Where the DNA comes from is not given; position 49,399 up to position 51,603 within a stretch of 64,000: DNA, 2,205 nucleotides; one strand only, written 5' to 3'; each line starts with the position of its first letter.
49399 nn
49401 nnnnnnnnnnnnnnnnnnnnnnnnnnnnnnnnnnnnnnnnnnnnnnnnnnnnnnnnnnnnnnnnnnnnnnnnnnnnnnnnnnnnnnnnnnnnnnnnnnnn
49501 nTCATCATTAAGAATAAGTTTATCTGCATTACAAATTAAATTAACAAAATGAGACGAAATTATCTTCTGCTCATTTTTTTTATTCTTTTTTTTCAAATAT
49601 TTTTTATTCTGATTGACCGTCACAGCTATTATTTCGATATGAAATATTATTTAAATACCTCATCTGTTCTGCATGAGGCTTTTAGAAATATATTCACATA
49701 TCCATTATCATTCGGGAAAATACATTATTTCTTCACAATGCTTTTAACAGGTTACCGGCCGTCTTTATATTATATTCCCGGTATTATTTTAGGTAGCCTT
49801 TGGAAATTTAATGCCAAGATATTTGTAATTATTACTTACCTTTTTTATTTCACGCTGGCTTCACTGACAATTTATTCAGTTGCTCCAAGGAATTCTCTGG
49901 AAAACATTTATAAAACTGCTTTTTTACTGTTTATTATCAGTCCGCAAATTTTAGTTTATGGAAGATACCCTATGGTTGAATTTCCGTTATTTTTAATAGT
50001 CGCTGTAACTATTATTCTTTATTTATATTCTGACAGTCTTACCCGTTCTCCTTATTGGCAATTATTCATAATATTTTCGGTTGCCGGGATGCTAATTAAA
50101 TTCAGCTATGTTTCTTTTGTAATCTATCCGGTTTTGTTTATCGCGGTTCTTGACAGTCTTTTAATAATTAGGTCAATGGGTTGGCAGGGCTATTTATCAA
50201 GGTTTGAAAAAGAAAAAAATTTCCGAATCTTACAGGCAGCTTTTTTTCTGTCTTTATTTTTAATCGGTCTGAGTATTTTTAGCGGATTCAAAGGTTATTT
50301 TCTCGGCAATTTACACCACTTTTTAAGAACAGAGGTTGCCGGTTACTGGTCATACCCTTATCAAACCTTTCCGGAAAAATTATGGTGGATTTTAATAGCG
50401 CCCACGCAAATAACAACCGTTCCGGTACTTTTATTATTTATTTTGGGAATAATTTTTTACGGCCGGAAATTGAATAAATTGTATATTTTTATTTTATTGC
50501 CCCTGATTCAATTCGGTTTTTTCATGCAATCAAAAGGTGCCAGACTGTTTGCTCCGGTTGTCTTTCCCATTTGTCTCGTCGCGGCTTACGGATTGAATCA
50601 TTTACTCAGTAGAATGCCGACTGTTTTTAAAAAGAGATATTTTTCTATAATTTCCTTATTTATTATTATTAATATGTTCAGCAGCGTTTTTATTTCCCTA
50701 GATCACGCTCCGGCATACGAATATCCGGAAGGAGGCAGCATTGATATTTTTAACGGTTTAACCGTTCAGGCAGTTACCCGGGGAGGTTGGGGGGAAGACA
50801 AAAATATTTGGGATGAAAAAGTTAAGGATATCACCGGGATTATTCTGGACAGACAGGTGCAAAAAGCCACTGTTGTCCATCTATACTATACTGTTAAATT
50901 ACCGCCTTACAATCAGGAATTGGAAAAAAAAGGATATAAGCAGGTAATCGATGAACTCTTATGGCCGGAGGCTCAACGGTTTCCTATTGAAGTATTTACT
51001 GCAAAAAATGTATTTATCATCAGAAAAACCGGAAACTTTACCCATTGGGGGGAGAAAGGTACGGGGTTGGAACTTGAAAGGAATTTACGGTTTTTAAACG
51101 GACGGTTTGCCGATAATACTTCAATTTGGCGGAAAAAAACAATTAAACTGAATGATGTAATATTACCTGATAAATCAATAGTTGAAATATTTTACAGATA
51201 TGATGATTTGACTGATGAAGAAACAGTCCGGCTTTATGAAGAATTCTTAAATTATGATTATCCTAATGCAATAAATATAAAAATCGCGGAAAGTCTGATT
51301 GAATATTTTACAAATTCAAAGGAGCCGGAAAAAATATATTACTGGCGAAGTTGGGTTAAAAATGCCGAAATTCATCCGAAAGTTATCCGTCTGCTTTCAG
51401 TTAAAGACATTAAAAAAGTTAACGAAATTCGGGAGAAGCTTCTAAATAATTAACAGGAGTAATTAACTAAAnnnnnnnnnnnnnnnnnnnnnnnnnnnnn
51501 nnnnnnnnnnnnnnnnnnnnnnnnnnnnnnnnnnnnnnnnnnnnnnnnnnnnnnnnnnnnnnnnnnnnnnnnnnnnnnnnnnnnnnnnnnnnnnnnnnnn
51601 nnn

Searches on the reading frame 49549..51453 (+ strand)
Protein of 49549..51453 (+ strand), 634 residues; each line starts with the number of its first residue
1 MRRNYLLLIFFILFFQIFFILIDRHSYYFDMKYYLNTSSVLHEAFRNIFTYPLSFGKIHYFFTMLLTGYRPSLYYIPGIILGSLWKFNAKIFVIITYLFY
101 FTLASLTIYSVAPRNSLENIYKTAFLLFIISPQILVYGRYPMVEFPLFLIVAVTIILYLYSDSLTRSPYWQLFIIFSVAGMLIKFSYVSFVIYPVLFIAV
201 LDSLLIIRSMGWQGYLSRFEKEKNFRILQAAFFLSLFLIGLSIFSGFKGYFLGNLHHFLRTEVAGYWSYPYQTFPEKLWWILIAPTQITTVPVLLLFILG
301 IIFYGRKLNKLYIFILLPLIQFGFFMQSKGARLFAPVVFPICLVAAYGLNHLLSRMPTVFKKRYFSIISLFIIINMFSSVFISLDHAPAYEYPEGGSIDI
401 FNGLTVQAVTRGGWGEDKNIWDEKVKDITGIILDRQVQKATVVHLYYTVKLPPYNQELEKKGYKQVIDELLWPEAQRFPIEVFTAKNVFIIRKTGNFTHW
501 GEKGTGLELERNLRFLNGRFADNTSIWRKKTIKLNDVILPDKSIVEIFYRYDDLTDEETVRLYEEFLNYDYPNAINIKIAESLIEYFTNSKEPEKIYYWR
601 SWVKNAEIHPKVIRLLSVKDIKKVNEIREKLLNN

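Call 5: search_protein_families(library=pfam, proteins=[window:49549-51453:+], max_evalue=0.01)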
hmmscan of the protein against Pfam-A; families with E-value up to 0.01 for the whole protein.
window:49549-51453:+ (634 aa): 0 families

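Call 45: search_protein_families(library=ncbifam, proteins=[window:49549-51453:+], max_evalue=0.001)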
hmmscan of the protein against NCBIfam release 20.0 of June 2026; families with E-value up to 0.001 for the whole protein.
window:49549-51453:+ (634 aa): 0 families

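Call 76: search_protein_families(library=pfam, proteins=[window:49549-51453:+], max_evalue=1)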
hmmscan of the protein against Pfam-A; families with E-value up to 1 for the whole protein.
window:49549-51453:+ (634 aa): 2 families
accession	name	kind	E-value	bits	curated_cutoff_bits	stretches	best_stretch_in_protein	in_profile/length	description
PF07811.17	TadE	-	0.2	12.2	22.9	1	291-306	11-26/43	TadE-like protein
PF20176.3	DUF6541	-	0.95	8.1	29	0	91-326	186-410/646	Family of unknown function (DUF6541)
